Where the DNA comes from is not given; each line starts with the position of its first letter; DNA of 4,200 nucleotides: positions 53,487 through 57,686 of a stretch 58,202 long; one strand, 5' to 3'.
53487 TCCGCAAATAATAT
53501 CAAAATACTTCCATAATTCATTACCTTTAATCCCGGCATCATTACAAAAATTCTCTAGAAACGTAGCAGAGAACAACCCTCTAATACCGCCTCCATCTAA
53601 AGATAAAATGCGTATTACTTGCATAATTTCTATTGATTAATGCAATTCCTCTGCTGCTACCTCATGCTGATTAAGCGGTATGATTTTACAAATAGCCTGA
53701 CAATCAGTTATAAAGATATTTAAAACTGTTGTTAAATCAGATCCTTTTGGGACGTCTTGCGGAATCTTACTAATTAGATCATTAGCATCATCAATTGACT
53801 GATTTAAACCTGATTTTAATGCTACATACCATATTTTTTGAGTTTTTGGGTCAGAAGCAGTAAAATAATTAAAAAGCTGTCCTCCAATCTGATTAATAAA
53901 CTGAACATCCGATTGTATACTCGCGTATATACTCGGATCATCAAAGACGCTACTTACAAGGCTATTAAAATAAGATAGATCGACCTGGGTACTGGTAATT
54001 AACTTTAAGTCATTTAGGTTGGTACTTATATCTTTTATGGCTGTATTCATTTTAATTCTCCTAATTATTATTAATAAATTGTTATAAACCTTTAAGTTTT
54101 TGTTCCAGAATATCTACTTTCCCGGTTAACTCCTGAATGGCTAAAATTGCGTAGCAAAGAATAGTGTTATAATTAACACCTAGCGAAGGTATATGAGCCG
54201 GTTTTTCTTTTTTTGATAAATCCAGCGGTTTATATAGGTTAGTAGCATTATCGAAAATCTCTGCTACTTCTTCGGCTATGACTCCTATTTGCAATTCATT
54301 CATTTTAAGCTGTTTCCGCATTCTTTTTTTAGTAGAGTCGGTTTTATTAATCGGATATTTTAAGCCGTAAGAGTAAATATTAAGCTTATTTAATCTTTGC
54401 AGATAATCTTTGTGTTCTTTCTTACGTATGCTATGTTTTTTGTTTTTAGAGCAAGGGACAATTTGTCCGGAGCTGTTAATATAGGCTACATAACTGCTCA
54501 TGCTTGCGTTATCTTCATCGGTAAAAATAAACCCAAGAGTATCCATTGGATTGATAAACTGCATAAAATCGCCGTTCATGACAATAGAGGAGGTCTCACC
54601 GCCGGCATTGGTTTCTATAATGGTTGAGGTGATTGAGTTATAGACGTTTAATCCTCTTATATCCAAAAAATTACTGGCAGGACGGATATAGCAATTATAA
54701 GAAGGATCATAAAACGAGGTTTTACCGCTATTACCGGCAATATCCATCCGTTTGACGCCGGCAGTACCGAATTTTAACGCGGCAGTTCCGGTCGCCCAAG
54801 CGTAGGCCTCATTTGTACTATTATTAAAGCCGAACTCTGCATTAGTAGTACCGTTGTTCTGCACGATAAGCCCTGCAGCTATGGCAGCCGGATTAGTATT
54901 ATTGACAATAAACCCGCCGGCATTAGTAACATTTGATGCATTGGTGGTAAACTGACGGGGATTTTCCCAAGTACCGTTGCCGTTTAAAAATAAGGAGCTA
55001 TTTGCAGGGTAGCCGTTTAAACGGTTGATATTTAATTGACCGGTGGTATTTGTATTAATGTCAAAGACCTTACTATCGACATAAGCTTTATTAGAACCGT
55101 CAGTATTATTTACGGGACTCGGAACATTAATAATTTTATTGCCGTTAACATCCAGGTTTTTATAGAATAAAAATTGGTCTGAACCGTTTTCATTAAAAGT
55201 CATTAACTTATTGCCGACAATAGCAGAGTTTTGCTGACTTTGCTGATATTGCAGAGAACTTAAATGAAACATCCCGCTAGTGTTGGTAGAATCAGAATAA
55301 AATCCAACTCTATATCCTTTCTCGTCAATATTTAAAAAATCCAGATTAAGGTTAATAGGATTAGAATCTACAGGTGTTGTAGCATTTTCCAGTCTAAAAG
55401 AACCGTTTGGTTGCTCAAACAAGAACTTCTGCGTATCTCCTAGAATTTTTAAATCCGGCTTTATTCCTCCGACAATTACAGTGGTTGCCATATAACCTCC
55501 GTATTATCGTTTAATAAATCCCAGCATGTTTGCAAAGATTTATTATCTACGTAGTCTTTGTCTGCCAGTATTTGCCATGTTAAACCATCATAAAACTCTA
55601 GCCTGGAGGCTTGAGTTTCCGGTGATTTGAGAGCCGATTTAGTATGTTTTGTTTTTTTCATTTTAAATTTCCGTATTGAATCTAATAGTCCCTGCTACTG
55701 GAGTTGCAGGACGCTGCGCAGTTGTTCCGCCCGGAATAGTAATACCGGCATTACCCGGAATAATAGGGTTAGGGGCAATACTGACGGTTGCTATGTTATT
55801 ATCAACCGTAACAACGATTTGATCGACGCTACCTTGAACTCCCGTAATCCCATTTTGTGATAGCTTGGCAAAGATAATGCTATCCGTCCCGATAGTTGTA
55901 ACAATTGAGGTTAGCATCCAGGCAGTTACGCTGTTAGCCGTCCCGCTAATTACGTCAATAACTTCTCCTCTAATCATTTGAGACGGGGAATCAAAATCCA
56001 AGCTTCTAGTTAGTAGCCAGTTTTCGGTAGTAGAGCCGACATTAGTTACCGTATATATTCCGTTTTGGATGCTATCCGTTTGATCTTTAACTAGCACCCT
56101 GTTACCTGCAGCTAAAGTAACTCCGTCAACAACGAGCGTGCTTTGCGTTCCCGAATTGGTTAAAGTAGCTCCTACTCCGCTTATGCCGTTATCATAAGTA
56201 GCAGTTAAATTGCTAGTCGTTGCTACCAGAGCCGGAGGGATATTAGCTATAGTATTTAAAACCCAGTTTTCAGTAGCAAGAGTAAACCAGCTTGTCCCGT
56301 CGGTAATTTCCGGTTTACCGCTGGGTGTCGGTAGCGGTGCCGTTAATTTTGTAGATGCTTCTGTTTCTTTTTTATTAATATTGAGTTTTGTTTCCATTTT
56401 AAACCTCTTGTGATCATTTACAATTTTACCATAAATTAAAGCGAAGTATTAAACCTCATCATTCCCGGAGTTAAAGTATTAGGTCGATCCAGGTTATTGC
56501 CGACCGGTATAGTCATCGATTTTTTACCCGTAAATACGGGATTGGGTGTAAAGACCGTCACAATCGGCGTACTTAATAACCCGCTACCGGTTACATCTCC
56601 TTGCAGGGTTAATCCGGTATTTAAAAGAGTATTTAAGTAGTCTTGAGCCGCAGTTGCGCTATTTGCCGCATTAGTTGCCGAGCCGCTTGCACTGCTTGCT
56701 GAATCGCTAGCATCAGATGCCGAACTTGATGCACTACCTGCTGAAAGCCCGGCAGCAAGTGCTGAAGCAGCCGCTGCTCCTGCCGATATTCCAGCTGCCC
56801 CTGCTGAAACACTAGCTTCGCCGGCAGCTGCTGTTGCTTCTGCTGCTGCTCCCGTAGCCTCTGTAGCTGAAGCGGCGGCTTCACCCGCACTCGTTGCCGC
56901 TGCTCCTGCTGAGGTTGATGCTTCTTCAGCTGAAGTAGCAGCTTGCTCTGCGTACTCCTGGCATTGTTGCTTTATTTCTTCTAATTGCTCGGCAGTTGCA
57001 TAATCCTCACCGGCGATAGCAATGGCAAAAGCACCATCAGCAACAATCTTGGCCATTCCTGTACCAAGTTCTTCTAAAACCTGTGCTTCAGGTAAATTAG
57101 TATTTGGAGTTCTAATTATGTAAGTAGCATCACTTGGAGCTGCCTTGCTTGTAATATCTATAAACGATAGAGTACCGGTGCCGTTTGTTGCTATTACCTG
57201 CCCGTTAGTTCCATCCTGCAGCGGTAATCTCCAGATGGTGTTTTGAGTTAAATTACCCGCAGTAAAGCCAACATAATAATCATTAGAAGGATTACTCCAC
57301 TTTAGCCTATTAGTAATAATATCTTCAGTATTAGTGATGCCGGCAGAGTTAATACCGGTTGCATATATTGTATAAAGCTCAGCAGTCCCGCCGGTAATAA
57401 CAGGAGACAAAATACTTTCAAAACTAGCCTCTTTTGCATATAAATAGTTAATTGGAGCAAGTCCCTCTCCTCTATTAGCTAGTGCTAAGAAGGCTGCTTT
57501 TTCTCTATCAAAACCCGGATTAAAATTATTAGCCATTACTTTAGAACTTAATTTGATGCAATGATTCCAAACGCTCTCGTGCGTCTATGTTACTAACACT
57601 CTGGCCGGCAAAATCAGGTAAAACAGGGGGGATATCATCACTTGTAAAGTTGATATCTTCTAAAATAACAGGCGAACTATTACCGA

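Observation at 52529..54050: A patatin phospholipase and a small partner gene sit inside the tail-fibre operon, and no endolysin or holin is recognisable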

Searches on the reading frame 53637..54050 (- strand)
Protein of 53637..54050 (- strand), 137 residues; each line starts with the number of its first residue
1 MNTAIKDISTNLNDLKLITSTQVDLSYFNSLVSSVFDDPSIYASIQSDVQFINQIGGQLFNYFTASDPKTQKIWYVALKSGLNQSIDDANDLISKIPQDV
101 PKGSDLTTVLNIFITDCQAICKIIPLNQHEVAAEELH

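Call 4: search_protein_families(library=pfam, proteins=[window:53637-54050:-], max_evalue=0.01)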
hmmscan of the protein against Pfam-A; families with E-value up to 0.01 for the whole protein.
window:53637-54050:- (137 aa): 0 families

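Call 13: search_protein_families(library=phrogs, proteins=[window:53637-54050:-], max_evalue=0.01)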
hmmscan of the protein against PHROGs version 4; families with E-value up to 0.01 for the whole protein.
window:53637-54050:- (137 aa): 0 families

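Call 27: find_homologous_proteins(query=window:53637-54050:-, max_evalue=0.001)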
Query window:53637-54050:- (137 aa): 97 proteins with E <= 0.001 among 102 candidates.
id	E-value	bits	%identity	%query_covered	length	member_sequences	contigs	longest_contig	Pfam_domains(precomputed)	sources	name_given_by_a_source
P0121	5.4e-78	277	96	99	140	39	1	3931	-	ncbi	-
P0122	6.4e-74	264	90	99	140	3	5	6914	-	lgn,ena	-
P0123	1.4e-73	262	92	99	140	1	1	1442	-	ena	-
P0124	2.1e-72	259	89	100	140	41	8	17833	-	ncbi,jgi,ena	jgi:hypothetical protein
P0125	6.8e-72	257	88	99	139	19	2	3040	-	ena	-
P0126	8.6e-72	257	87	99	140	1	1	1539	-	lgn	-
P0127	1.3e-71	256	88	100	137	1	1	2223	-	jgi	-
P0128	2.3e-71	255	87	100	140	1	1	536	-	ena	-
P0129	4.4e-71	254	85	100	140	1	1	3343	-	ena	-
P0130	4.9e-71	254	87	100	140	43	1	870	-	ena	-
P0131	6.8e-71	254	86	100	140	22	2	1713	-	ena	-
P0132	1.5e-70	253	85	100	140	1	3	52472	-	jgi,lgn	-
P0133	3.0e-70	252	87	100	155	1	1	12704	-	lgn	-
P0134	3.1e-70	252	87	99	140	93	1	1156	-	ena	-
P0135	7.5e-70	250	87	99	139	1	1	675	-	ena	-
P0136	8.8e-70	250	86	100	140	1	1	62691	-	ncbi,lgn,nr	ncbi:MAG: hypothetical protein EKK61_00525 [Rickettsiales bacterium]|nr:MAG: hypothetical protein EK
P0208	2.3e-37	146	57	84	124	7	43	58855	-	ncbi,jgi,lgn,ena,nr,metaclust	ncbi:MAG: hypothetical protein LW599_04020 [Rickettsiaceae bacterium]|jgi:hypothetical protein|nr:hy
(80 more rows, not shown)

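Call 28: find_encoding_contigs(protein=P0208, flank=8000, max_places=3)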
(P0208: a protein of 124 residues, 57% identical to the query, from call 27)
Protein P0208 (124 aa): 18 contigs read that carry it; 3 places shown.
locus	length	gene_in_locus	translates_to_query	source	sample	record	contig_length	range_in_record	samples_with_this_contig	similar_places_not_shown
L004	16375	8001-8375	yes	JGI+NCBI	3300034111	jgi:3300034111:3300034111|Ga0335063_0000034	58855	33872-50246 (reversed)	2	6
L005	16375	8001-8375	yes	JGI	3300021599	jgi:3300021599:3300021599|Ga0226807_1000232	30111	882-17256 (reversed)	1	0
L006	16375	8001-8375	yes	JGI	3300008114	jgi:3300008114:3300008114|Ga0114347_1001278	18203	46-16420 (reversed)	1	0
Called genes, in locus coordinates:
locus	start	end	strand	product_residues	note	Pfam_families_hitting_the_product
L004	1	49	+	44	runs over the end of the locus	-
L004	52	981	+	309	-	PF25209:Phage_capsid_4 (weak)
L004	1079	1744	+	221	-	-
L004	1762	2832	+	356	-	-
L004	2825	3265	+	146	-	-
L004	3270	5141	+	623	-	-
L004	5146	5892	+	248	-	-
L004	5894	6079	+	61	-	-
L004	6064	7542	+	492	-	PF13884:Peptidase_S74 (weak)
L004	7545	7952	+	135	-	-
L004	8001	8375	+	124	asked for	-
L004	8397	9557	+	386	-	PF01734:Patatin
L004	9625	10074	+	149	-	-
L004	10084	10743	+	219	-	PF24175:SU10_adaptor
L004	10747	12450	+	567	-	-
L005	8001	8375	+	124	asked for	-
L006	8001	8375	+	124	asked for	-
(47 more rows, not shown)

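Call 29: find_encoding_contigs(protein=P0136, flank=8000, max_places=2)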
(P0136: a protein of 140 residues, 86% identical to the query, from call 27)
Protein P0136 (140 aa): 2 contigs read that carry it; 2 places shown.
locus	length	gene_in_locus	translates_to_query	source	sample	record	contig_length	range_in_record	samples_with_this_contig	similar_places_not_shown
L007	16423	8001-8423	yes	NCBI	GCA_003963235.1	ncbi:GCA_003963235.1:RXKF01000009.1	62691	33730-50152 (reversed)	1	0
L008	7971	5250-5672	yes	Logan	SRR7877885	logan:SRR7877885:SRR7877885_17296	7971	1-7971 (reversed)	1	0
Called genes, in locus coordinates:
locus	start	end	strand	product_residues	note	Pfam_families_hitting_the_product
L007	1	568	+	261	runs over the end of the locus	-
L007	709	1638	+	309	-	-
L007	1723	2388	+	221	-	-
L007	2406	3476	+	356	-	-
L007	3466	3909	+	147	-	-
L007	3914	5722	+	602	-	-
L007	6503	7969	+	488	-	PF13884:Peptidase_S74 (weak)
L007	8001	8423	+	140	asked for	-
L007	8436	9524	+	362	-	PF01734:Patatin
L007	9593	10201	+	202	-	-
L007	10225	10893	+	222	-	PF24175:SU10_adaptor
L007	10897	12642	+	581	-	-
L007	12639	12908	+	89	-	-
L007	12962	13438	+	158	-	-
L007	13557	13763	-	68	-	PF00313:CSD, PF08206:OB_RNB (weak)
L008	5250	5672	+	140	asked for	-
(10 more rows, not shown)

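Call 58: predict_structure(alignment_id=A3)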
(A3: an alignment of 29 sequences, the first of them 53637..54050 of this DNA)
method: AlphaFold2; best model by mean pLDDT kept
length: 137 residues; sequences in the alignment: 29
mean_pLDDT: 80.3   pTM: 0.75
mean pLDDT of the five models: 80.3, 79.0, 78.7, 78.4, 76.9
residues with pLDDT >= 90: 63; 70-90: 42; 50-70: 13; < 50: 19
segments of 3 or more residues with pLDDT < 50: 1-9, 128-137
pLDDT, mean of each block of 10 residues (from residue 1): 43 63 87 93 92 86 82 88 96 94 93 91 64 41
secondary structure, 60 per line:
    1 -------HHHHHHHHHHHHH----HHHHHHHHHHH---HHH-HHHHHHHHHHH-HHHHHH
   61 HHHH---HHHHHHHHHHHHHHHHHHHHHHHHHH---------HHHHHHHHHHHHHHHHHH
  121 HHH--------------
elements in order: H8-20 H25-35 H43-53 H55-64 H68-93 H103-123

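Call 60: fold_search(model_id=the predicted structure, library=pdb)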
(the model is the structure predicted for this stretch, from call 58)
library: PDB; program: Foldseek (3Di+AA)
matches with E <= 10: 295; with E <= 0.001: 0
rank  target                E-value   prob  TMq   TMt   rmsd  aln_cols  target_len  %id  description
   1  1x8z_C                2.1e-01  0.91  0.41  0.39   6.2       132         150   14  Crystal structure of a pectin methylesterase inhibitor from Arabidopsis thaliana (released 2004-12-28)
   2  2jsw_MODEL_1_A        2.2e-01  0.85  0.41  0.33   6.1       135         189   12  Solution Structure of the R13 Domain of Talin (released 2008-01-29)
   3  1x90_A                3.8e-01  0.80  0.38  0.36   5.7       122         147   16  Crystal structure of mutant form B of a pectin methylesterase inhibitor from Arabidopsis (released 2004-12-28)
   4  1x8z_A                4.4e-01  0.82  0.40  0.37   5.7       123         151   15  Crystal structure of a pectin methylesterase inhibitor from Arabidopsis thaliana (released 2004-12-28)
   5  1x91                  5.1e-01  0.77  0.40  0.38   5.7       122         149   13  Crystal structure of mutant form A of a pectin methylesterase inhibitor from Arabidopsis (released 2004-12-28)
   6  2rld_C                7.5e-01  0.72  0.45  0.49   6.8       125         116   15  CRYSTAL STRUCTURE OF A PROTEIN WITH UNKNOWN FUNCTION FROM S23 RIBOSOMAL PROTEIN FAMILY (BT_0352) FROM BACTEROIDES THET (released 2007-10-30)
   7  9az6_F                8.7e-01  0.82  0.52  0.39   5.9       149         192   14  F-actin-Talin(R13-DD) complex (released 2025-02-12)
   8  1x8z_B                9.2e-01  0.66  0.43  0.41   8.7       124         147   17  Crystal structure of a pectin methylesterase inhibitor from Arabidopsis thaliana (released 2004-12-28)
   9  8jdh_B                9.2e-01  0.25  0.27  0.26   7.6       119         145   17  Crystal structure of anti-CRISPR AcrIF25 (released 2024-05-29)
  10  6qvh                  1.0e+00  0.54  0.40  0.42   6.3       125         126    7  Streptomyces lividans Ccsp mutant - H113A (released 2019-07-10)
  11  5aqs_D                1.1e+00  0.90  0.49  0.59   5.3       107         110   10  Fragment-based screening of HSP70 sheds light on the functional role of ATP-binding site residues (released 2016-10-05)
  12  1yo7_A                1.2e+00  0.51  0.39  0.43   6.9       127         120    6  Re-engineering topology of the homodimeric ROP protein into a single-chain 4-helix bundle (released 2005-02-15)
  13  2cj8_B                1.2e+00  0.30  0.33  0.32   6.7       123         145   12  Crystal Structure of a Cell Wall Invertase Inhibitor from Tobacco (pH 9.5) (released 2006-04-03)
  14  8jd4_4                1.2e+00  0.23  0.31  0.08   9.9       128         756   15  Cryo-EM structure of G protein-free mGlu2-mGlu4 heterodimer in Acc state (released 2023-06-21)
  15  9n22_K                1.5e+00  0.54  0.42  0.29   6.9       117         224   16  Y20S (Sec18-Sec17-Sec9-Sso1-Snc1) EDTA - Class 2 (released 2025-10-01)
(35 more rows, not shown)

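Call 62: fold_search(model_id=the predicted structure, library=viral)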
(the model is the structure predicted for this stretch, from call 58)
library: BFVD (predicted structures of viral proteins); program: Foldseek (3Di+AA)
matches with E <= 10: 378; with E <= 0.001: 0
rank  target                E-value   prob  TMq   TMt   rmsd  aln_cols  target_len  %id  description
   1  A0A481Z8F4            2.0e-01  0.98  0.55  0.47   6.0       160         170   10  Uncharacterized protein [Pithovirus LCPAC304]
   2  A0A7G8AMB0            3.1e-01  0.63  0.32  0.25   9.1       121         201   11  (no name in the UniProt tables at hand)
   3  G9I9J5                3.5e-01  0.66  0.39  0.18   9.9       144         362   12  (no name in the UniProt tables at hand)
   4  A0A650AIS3            3.6e-01  0.98  0.58  0.11   4.8       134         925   10  (no name in the UniProt tables at hand)
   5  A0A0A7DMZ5            3.8e-01  0.80  0.45  0.45   5.8       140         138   14  Uncharacterized protein [Lactobacillus phage Ldl1]
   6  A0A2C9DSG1            4.4e-01  0.85  0.50  0.40   5.9       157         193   10  Uncharacterized protein [Western grey kangaroopox virus]
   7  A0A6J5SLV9            4.7e-01  0.47  0.34  0.34   9.3       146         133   11  Uncharacterized protein [uncultured Caudovirales phage]
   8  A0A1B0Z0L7            4.7e-01  0.47  0.32  0.30  12.2       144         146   10  (no name in the UniProt tables at hand)
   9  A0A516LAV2            5.2e-01  0.41  0.34  0.29  18.6       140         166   14  (no name in the UniProt tables at hand)
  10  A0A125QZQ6            6.0e-01  0.28  0.30  0.18  23.4       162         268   12  Virion protein [Glossina hytrovirus (isolate Glossina pallidipes/Ethiopia/Seibersdorf/-)]
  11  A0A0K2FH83            6.3e-01  0.77  0.51  0.51   6.0       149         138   11  Uncharacterized protein [Achromobacter phage phiAxp-2]
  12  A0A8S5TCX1            6.6e-01  0.57  0.38  0.41   5.8       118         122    8  Uncharacterized protein [Phage sp. ctesc4]
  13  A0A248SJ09            6.9e-01  0.90  0.56  0.23   6.3       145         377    9  (no name in the UniProt tables at hand)
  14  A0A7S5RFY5            6.9e-01  0.51  0.41  0.14   9.0       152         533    7  (no name in the UniProt tables at hand)
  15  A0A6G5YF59            7.3e-01  0.28  0.29  0.28   8.6       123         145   17  (no name in the UniProt tables at hand)
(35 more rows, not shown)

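Call 80: search_protein_families(library=padloc, proteins=[window:53637-54050:-], max_evalue=0.01)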
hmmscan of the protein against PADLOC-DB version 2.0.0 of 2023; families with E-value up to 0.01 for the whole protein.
window:53637-54050:- (137 aa): 0 families

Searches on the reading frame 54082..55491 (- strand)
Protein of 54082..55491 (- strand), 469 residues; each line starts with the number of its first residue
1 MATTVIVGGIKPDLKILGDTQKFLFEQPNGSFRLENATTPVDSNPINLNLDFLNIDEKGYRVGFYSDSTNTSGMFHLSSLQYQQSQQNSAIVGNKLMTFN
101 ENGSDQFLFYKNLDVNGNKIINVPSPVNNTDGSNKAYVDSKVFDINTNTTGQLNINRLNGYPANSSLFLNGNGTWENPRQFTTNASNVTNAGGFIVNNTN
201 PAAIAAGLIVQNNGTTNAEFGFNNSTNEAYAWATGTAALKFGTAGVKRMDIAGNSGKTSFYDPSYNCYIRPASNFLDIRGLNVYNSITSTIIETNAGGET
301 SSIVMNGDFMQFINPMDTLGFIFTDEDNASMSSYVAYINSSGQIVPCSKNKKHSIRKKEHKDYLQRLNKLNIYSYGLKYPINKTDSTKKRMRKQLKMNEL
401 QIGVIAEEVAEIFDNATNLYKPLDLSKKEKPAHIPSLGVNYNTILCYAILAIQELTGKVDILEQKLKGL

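Call 4: search_protein_families(library=pfam, proteins=[window:54082-55491:-], max_evalue=0.01)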
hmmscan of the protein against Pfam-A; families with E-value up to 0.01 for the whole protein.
window:54082-55491:- (469 aa): 1 family
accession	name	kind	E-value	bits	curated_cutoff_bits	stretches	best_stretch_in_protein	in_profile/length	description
PF13884.11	Peptidase_S74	-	8.3e-07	29.6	22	1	349-416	3-56/58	Chaperone of endosialidase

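Call 13: search_protein_families(library=phrogs, proteins=[window:54082-55491:-], max_evalue=0.01)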
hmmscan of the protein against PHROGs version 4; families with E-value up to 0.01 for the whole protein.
window:54082-55491:- (469 aa): 2 families
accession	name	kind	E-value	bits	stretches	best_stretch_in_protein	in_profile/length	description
phrog_5481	-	tail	1.3e-06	28.2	1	35-468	637-1022/1043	tail fiber protein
phrog_6921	-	tail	2.7e-05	24.1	1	213-467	491-732/738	tail fiber protein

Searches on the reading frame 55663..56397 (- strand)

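Call 4: search_protein_families(library=pfam, proteins=[window:55663-56397:-], max_evalue=0.01)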
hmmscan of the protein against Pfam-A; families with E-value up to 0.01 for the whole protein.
window:55663-56397:- (244 aa): 0 families

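Call 13: search_protein_families(library=phrogs, proteins=[window:55663-56397:-], max_evalue=0.01)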
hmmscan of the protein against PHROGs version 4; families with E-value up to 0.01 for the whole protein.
window:55663-56397:- (244 aa): 16 families
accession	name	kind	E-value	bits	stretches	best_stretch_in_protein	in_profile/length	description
phrog_30390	-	unknown function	8.3e-21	75.1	1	35-186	494-646/766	-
phrog_8745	-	tail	7.1e-13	47.8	1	60-186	662-796/1803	tail fiber protein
phrog_17264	-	unknown function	1.1e-12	49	1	79-190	6-111/147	-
phrog_27782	-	unknown function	6.1e-12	46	1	76-196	175-286/644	-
phrog_2647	-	head and packaging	8.3e-12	45.8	1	84-189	136-234/336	head decoration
phrog_24595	-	head and packaging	2.3e-11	44.6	1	84-197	59-164/325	virion structural protein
phrog_16867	-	unknown function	5.8e-11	42.6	1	80-211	87-205/631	-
phrog_2824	-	head and packaging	9.2e-10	38.1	1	75-190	941-1046/1151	virion structural protein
phrog_11518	-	tail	1.4e-09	37.8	1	73-189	168-271/812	tail fiber protein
phrog_14570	-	unknown function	3.1e-09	37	1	77-180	175-273/540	-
phrog_14824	-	unknown function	5.6e-07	29.1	1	93-194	45-136/719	-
phrog_1325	-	unknown function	2.4e-06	28.2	1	178-243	3-66/334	-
phrog_25721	-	unknown function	6.9e-06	26.3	1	206-242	28-64/340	-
phrog_29838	-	unknown function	1.7e-05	25.1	1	178-243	3-65/343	-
phrog_2803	-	unknown function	0.00019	21.8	1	184-243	6-67/311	-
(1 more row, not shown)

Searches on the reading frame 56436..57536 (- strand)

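Call 4: search_protein_families(library=pfam, proteins=[window:56436-57536:-], max_evalue=0.01)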
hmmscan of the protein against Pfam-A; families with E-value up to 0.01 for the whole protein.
window:56436-57536:- (366 aa): 0 families

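Call 13: search_protein_families(library=phrogs, proteins=[window:56436-57536:-], max_evalue=0.01)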
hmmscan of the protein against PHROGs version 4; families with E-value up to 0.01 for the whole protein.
window:56436-57536:- (366 aa): 7 families
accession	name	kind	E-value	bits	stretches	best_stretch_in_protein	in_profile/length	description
phrog_3279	-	tail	3.2e-07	31.2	1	161-298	109-252/396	tail fiber protein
phrog_8780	-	tail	1.1e-06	28.1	1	186-317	180-322/755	minor tail protein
phrog_8713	-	tail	3.2e-06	27.4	1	158-298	135-275/509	tail fiber protein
phrog_3299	-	unknown function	1.2e-05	24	1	186-299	209-322/1385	-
phrog_24369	-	tail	0.00044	18.9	1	191-298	84-191/1396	tail fiber protein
phrog_6578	-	tail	0.0016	17.3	1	194-302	101-209/1210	tail fiber protein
phrog_13980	-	tail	0.003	17.4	1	188-300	195-307/756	tail fiber protein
